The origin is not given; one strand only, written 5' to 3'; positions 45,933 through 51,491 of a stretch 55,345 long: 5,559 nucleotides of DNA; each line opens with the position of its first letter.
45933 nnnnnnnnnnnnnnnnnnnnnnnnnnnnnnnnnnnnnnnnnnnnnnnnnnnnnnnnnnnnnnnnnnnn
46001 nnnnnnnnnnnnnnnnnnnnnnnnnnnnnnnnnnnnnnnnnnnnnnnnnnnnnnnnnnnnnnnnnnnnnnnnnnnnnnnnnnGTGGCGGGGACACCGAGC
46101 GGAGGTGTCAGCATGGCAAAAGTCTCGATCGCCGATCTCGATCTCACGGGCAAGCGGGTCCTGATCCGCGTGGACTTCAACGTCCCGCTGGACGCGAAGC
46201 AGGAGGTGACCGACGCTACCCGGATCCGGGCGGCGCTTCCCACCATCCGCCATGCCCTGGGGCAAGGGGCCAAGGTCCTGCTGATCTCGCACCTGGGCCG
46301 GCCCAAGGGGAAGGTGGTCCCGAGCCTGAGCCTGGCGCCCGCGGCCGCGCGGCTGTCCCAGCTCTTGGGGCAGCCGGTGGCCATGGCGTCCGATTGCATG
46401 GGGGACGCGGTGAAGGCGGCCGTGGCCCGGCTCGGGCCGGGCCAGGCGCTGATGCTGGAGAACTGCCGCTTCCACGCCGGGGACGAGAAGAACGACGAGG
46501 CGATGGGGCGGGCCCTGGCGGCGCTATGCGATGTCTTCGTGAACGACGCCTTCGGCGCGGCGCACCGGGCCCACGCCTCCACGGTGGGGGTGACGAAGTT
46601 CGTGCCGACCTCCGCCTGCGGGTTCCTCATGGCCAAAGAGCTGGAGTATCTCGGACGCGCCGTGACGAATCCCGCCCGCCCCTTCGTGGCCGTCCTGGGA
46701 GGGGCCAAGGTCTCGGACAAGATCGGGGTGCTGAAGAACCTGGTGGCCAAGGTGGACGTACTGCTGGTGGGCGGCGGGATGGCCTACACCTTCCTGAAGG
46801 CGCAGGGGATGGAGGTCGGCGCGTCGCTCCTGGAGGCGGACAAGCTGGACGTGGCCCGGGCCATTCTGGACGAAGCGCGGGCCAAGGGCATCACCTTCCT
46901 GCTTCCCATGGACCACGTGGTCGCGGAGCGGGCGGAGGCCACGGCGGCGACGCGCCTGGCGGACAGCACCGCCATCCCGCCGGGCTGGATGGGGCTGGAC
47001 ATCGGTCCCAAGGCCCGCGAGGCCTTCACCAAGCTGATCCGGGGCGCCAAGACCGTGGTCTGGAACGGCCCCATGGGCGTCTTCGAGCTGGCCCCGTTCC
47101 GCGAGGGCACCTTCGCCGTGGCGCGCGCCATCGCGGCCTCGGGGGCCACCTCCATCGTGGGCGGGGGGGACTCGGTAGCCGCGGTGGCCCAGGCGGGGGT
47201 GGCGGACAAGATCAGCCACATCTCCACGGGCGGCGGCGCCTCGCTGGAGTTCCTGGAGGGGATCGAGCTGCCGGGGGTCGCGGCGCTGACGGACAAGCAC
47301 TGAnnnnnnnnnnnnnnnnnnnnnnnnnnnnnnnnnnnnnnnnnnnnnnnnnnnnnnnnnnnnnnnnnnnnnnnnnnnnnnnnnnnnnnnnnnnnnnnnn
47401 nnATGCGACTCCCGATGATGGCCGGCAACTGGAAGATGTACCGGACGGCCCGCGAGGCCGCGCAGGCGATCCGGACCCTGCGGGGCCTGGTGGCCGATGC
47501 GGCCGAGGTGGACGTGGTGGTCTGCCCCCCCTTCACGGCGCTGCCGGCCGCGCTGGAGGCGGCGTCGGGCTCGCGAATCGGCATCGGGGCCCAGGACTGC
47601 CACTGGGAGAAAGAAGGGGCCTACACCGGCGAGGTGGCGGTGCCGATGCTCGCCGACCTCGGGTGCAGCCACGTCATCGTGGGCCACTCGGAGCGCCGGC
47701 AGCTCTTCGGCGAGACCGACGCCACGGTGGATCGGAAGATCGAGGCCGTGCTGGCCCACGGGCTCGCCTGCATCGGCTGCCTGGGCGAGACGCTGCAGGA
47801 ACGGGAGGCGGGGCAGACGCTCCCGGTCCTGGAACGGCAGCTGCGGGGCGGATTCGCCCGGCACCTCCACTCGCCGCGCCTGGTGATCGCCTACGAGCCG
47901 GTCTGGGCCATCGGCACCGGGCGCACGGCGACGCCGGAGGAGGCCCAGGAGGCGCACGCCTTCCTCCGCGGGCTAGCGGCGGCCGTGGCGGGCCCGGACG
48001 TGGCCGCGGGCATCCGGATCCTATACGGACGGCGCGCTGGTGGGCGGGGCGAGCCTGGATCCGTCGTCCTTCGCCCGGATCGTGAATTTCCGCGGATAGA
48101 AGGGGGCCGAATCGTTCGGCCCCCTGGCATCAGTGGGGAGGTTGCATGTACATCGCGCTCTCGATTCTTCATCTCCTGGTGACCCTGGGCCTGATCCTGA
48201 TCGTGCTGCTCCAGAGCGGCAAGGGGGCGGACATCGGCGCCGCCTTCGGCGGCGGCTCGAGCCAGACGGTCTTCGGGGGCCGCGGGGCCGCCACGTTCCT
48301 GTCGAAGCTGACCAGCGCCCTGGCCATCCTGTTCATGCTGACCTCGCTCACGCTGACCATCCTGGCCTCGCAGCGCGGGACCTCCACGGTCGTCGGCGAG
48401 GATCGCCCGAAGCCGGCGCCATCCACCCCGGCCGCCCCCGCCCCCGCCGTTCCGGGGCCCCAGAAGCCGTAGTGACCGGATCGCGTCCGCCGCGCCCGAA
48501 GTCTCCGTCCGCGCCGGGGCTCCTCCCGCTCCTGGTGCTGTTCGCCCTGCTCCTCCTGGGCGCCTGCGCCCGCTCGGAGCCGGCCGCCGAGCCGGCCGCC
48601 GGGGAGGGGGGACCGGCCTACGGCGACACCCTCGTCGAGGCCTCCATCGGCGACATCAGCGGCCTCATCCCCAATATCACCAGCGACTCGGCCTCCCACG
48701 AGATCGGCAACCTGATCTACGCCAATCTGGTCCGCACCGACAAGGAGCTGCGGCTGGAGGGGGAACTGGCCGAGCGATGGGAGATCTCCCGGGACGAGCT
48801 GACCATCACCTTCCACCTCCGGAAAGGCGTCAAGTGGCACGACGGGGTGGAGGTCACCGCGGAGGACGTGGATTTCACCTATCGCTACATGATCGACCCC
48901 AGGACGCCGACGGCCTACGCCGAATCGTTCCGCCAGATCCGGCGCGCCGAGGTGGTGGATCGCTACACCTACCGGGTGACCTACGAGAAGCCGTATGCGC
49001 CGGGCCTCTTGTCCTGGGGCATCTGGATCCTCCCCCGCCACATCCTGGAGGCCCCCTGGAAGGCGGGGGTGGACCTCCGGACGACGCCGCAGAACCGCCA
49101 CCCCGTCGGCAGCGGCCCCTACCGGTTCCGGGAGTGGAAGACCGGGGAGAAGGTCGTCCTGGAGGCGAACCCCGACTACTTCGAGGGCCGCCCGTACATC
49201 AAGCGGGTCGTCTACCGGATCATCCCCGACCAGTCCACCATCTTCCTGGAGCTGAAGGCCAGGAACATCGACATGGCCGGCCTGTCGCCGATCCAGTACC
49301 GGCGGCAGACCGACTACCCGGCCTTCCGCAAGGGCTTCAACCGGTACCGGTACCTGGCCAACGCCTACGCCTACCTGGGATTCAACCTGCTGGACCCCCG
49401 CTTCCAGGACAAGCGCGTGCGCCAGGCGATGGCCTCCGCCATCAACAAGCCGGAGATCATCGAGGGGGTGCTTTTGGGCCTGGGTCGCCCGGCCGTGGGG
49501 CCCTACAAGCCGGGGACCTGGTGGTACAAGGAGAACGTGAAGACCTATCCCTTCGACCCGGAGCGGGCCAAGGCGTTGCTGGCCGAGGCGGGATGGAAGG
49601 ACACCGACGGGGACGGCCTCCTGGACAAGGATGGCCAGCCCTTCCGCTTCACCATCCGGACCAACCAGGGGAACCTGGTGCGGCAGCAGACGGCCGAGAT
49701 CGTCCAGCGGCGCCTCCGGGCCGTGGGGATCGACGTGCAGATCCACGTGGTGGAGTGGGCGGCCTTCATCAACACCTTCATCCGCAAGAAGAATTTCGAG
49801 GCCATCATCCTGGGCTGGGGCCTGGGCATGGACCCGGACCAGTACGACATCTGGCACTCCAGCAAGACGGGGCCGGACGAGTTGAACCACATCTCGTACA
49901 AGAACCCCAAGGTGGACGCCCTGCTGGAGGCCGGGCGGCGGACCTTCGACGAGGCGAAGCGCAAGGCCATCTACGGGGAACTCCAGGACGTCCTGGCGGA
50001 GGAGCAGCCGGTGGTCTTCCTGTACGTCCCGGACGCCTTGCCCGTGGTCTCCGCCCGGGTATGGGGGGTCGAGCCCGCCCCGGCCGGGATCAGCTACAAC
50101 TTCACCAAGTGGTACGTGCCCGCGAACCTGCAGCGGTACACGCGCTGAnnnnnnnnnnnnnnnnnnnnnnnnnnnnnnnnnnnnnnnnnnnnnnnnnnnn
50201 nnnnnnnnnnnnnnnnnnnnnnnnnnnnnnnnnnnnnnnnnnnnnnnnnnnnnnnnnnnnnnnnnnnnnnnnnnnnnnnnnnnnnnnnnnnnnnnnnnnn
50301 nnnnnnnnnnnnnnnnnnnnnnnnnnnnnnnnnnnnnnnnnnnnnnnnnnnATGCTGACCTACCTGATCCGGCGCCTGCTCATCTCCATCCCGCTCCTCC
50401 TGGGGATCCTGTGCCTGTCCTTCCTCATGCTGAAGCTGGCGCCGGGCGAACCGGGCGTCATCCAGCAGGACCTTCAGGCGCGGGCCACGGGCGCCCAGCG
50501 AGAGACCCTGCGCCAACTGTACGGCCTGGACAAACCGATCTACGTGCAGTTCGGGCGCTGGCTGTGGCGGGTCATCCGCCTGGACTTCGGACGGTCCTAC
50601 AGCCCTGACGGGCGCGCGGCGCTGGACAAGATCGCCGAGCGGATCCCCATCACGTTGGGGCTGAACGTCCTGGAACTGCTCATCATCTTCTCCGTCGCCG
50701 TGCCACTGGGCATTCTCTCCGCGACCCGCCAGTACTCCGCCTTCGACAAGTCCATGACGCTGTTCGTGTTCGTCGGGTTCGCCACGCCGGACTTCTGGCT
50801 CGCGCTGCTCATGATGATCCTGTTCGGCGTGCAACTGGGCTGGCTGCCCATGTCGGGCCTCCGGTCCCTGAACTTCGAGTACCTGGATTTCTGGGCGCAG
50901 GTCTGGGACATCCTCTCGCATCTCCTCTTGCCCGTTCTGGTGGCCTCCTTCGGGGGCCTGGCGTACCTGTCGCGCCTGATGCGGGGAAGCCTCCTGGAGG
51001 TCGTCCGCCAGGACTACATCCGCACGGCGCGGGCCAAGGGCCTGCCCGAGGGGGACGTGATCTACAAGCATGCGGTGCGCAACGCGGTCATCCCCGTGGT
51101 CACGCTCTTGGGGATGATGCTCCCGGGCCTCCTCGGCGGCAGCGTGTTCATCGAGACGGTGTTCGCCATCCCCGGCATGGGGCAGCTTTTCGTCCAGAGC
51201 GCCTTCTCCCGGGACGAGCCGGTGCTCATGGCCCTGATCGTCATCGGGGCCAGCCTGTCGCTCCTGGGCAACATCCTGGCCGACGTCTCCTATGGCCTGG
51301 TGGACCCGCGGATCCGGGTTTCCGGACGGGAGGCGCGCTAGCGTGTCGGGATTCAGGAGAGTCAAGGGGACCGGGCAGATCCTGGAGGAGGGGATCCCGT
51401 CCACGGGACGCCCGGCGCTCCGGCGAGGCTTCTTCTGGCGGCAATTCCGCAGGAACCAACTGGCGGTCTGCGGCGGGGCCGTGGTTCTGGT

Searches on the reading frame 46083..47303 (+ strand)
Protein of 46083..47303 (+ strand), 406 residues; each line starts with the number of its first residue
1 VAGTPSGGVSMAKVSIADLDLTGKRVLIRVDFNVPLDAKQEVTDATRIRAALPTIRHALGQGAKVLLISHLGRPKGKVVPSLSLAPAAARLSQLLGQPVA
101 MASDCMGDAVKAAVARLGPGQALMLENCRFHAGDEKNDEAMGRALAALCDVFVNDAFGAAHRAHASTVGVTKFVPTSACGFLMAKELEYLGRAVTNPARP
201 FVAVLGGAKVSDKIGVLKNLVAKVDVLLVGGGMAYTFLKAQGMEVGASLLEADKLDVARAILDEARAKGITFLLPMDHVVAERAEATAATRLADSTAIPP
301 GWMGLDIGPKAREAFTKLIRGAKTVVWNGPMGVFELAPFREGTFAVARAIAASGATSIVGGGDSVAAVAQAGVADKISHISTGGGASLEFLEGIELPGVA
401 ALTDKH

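Call 28: search_protein_families(library=pfam, proteins=[window:46083-47303:+], max_evalue=0.0001)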
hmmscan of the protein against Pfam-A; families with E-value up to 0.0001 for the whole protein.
window:46083-47303:+ (406 aa): 1 family
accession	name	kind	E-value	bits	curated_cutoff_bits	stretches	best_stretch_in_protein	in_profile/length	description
PF00162.24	PGK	-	2.1e-163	544.2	27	1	16-393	1-378/379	Phosphoglycerate kinase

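Call 42: list_cluster_members(proteins=[window:46083-47303:+, window:35572-36606:+, window:25590-25829:+, window:44853-45896:+, window:26857-27984:+])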
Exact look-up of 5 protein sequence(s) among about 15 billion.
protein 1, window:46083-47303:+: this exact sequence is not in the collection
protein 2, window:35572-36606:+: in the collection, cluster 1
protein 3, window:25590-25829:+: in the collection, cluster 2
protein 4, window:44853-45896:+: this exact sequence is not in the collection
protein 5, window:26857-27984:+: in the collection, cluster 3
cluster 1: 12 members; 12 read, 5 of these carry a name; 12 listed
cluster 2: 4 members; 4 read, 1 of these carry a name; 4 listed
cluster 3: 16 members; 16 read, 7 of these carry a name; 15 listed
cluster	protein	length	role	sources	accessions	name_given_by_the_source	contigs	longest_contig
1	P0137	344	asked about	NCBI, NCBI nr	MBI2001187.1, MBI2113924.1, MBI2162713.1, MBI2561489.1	MAG: GTPase ObgE [candidate division NC10 bacterium] | GTPase ObgE [candidate division NC10 bacterium]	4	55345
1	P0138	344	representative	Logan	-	-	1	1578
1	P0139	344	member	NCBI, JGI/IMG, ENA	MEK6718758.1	MAG: GTPase ObgE [candidate division NC10 bacterium]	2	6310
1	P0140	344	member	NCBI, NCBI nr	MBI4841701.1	MAG: GTPase ObgE [candidate division NC10 bacterium] | GTPase ObgE [candidate division NC10 bacterium]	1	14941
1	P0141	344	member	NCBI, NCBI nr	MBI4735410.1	MAG: GTPase ObgE [candidate division NC10 bacterium] | GTPase ObgE [candidate division NC10 bacterium]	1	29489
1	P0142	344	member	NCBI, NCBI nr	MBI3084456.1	MAG: GTPase ObgE [candidate division NC10 bacterium] | GTPase ObgE [candidate division NC10 bacterium]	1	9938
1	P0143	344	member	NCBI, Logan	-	-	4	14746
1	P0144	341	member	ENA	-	-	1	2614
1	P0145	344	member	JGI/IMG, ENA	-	-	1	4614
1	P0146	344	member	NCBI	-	-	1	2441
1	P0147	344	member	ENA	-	-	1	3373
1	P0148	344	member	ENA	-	-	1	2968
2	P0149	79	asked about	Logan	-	-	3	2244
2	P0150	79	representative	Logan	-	-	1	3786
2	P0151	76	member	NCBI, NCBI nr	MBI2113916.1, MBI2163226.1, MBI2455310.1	MAG: sulfurtransferase TusA family protein [candidate division NC10 bacterium] | sulfurtransferase TusA family protein [candidate division NC10 bacterium]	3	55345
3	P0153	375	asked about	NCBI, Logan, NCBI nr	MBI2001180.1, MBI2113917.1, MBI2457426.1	MAG: YncE family protein [candidate division NC10 bacterium] | YncE family protein [candidate division NC10 bacterium]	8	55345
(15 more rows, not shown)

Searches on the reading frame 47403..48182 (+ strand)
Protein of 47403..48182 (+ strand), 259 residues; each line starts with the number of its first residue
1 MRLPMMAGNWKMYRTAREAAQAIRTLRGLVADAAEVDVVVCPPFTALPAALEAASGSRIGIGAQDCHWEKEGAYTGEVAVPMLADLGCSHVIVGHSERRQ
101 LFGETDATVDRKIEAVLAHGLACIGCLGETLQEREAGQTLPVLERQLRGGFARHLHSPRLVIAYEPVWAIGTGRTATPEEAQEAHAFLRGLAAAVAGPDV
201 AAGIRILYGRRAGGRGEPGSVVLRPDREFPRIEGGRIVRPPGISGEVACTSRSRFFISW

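Call 28: search_protein_families(library=pfam, proteins=[window:47403-48182:+], max_evalue=0.0001)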
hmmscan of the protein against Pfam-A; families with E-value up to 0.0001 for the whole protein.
window:47403-48182:+ (259 aa): 1 family
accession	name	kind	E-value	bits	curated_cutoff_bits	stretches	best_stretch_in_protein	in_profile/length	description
PF00121.24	TIM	-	2.8e-73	246.9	20.1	1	4-209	1-206/245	Triosephosphate isomerase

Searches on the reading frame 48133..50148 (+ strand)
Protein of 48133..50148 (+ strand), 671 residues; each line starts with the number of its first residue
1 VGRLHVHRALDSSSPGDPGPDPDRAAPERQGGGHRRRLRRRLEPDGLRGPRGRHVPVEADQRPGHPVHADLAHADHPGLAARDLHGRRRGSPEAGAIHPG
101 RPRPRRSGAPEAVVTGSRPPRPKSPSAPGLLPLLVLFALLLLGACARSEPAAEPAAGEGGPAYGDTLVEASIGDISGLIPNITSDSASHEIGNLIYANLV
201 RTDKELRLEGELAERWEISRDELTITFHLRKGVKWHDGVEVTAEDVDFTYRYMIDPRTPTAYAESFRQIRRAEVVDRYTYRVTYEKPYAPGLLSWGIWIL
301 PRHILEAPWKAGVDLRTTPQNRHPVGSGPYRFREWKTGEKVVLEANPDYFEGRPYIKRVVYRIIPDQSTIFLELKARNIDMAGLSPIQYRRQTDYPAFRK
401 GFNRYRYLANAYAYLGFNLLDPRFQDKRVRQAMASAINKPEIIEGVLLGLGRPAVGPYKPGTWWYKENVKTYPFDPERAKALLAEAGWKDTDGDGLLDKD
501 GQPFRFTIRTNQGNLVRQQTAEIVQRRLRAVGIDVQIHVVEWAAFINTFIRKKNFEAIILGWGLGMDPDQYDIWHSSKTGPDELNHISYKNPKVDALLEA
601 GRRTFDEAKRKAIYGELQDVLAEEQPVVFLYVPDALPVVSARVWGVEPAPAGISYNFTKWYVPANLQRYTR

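Call 28: search_protein_families(library=pfam, proteins=[window:48133-50148:+], max_evalue=0.0001)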
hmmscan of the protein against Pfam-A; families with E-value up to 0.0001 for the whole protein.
window:48133-50148:+ (671 aa): 1 family
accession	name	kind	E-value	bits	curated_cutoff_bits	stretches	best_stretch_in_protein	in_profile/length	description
PF00496.27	SBP_bac_5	-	1e-99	334.6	32.4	1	208-579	2-363/368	Bacterial extracellular solute-binding proteins, family 5 Middle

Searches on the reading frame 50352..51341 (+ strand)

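Call 28: search_protein_families(library=pfam, proteins=[window:50352-51341:+], max_evalue=0.0001)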
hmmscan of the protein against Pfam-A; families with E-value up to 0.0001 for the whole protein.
window:50352-51341:+ (329 aa): 2 families
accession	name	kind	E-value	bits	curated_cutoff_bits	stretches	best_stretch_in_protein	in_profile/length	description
PF00528.27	BPD_transp_1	-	8.7e-38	130.3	26.4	1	116-322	1-183/184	Binding-protein-dependent transport system inner membrane component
PF19300.4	BPD_transp_1_N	-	2e-07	31.7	23.8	1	1-76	1-74/114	Binding-prot-dependent transport system membrane comp, N-term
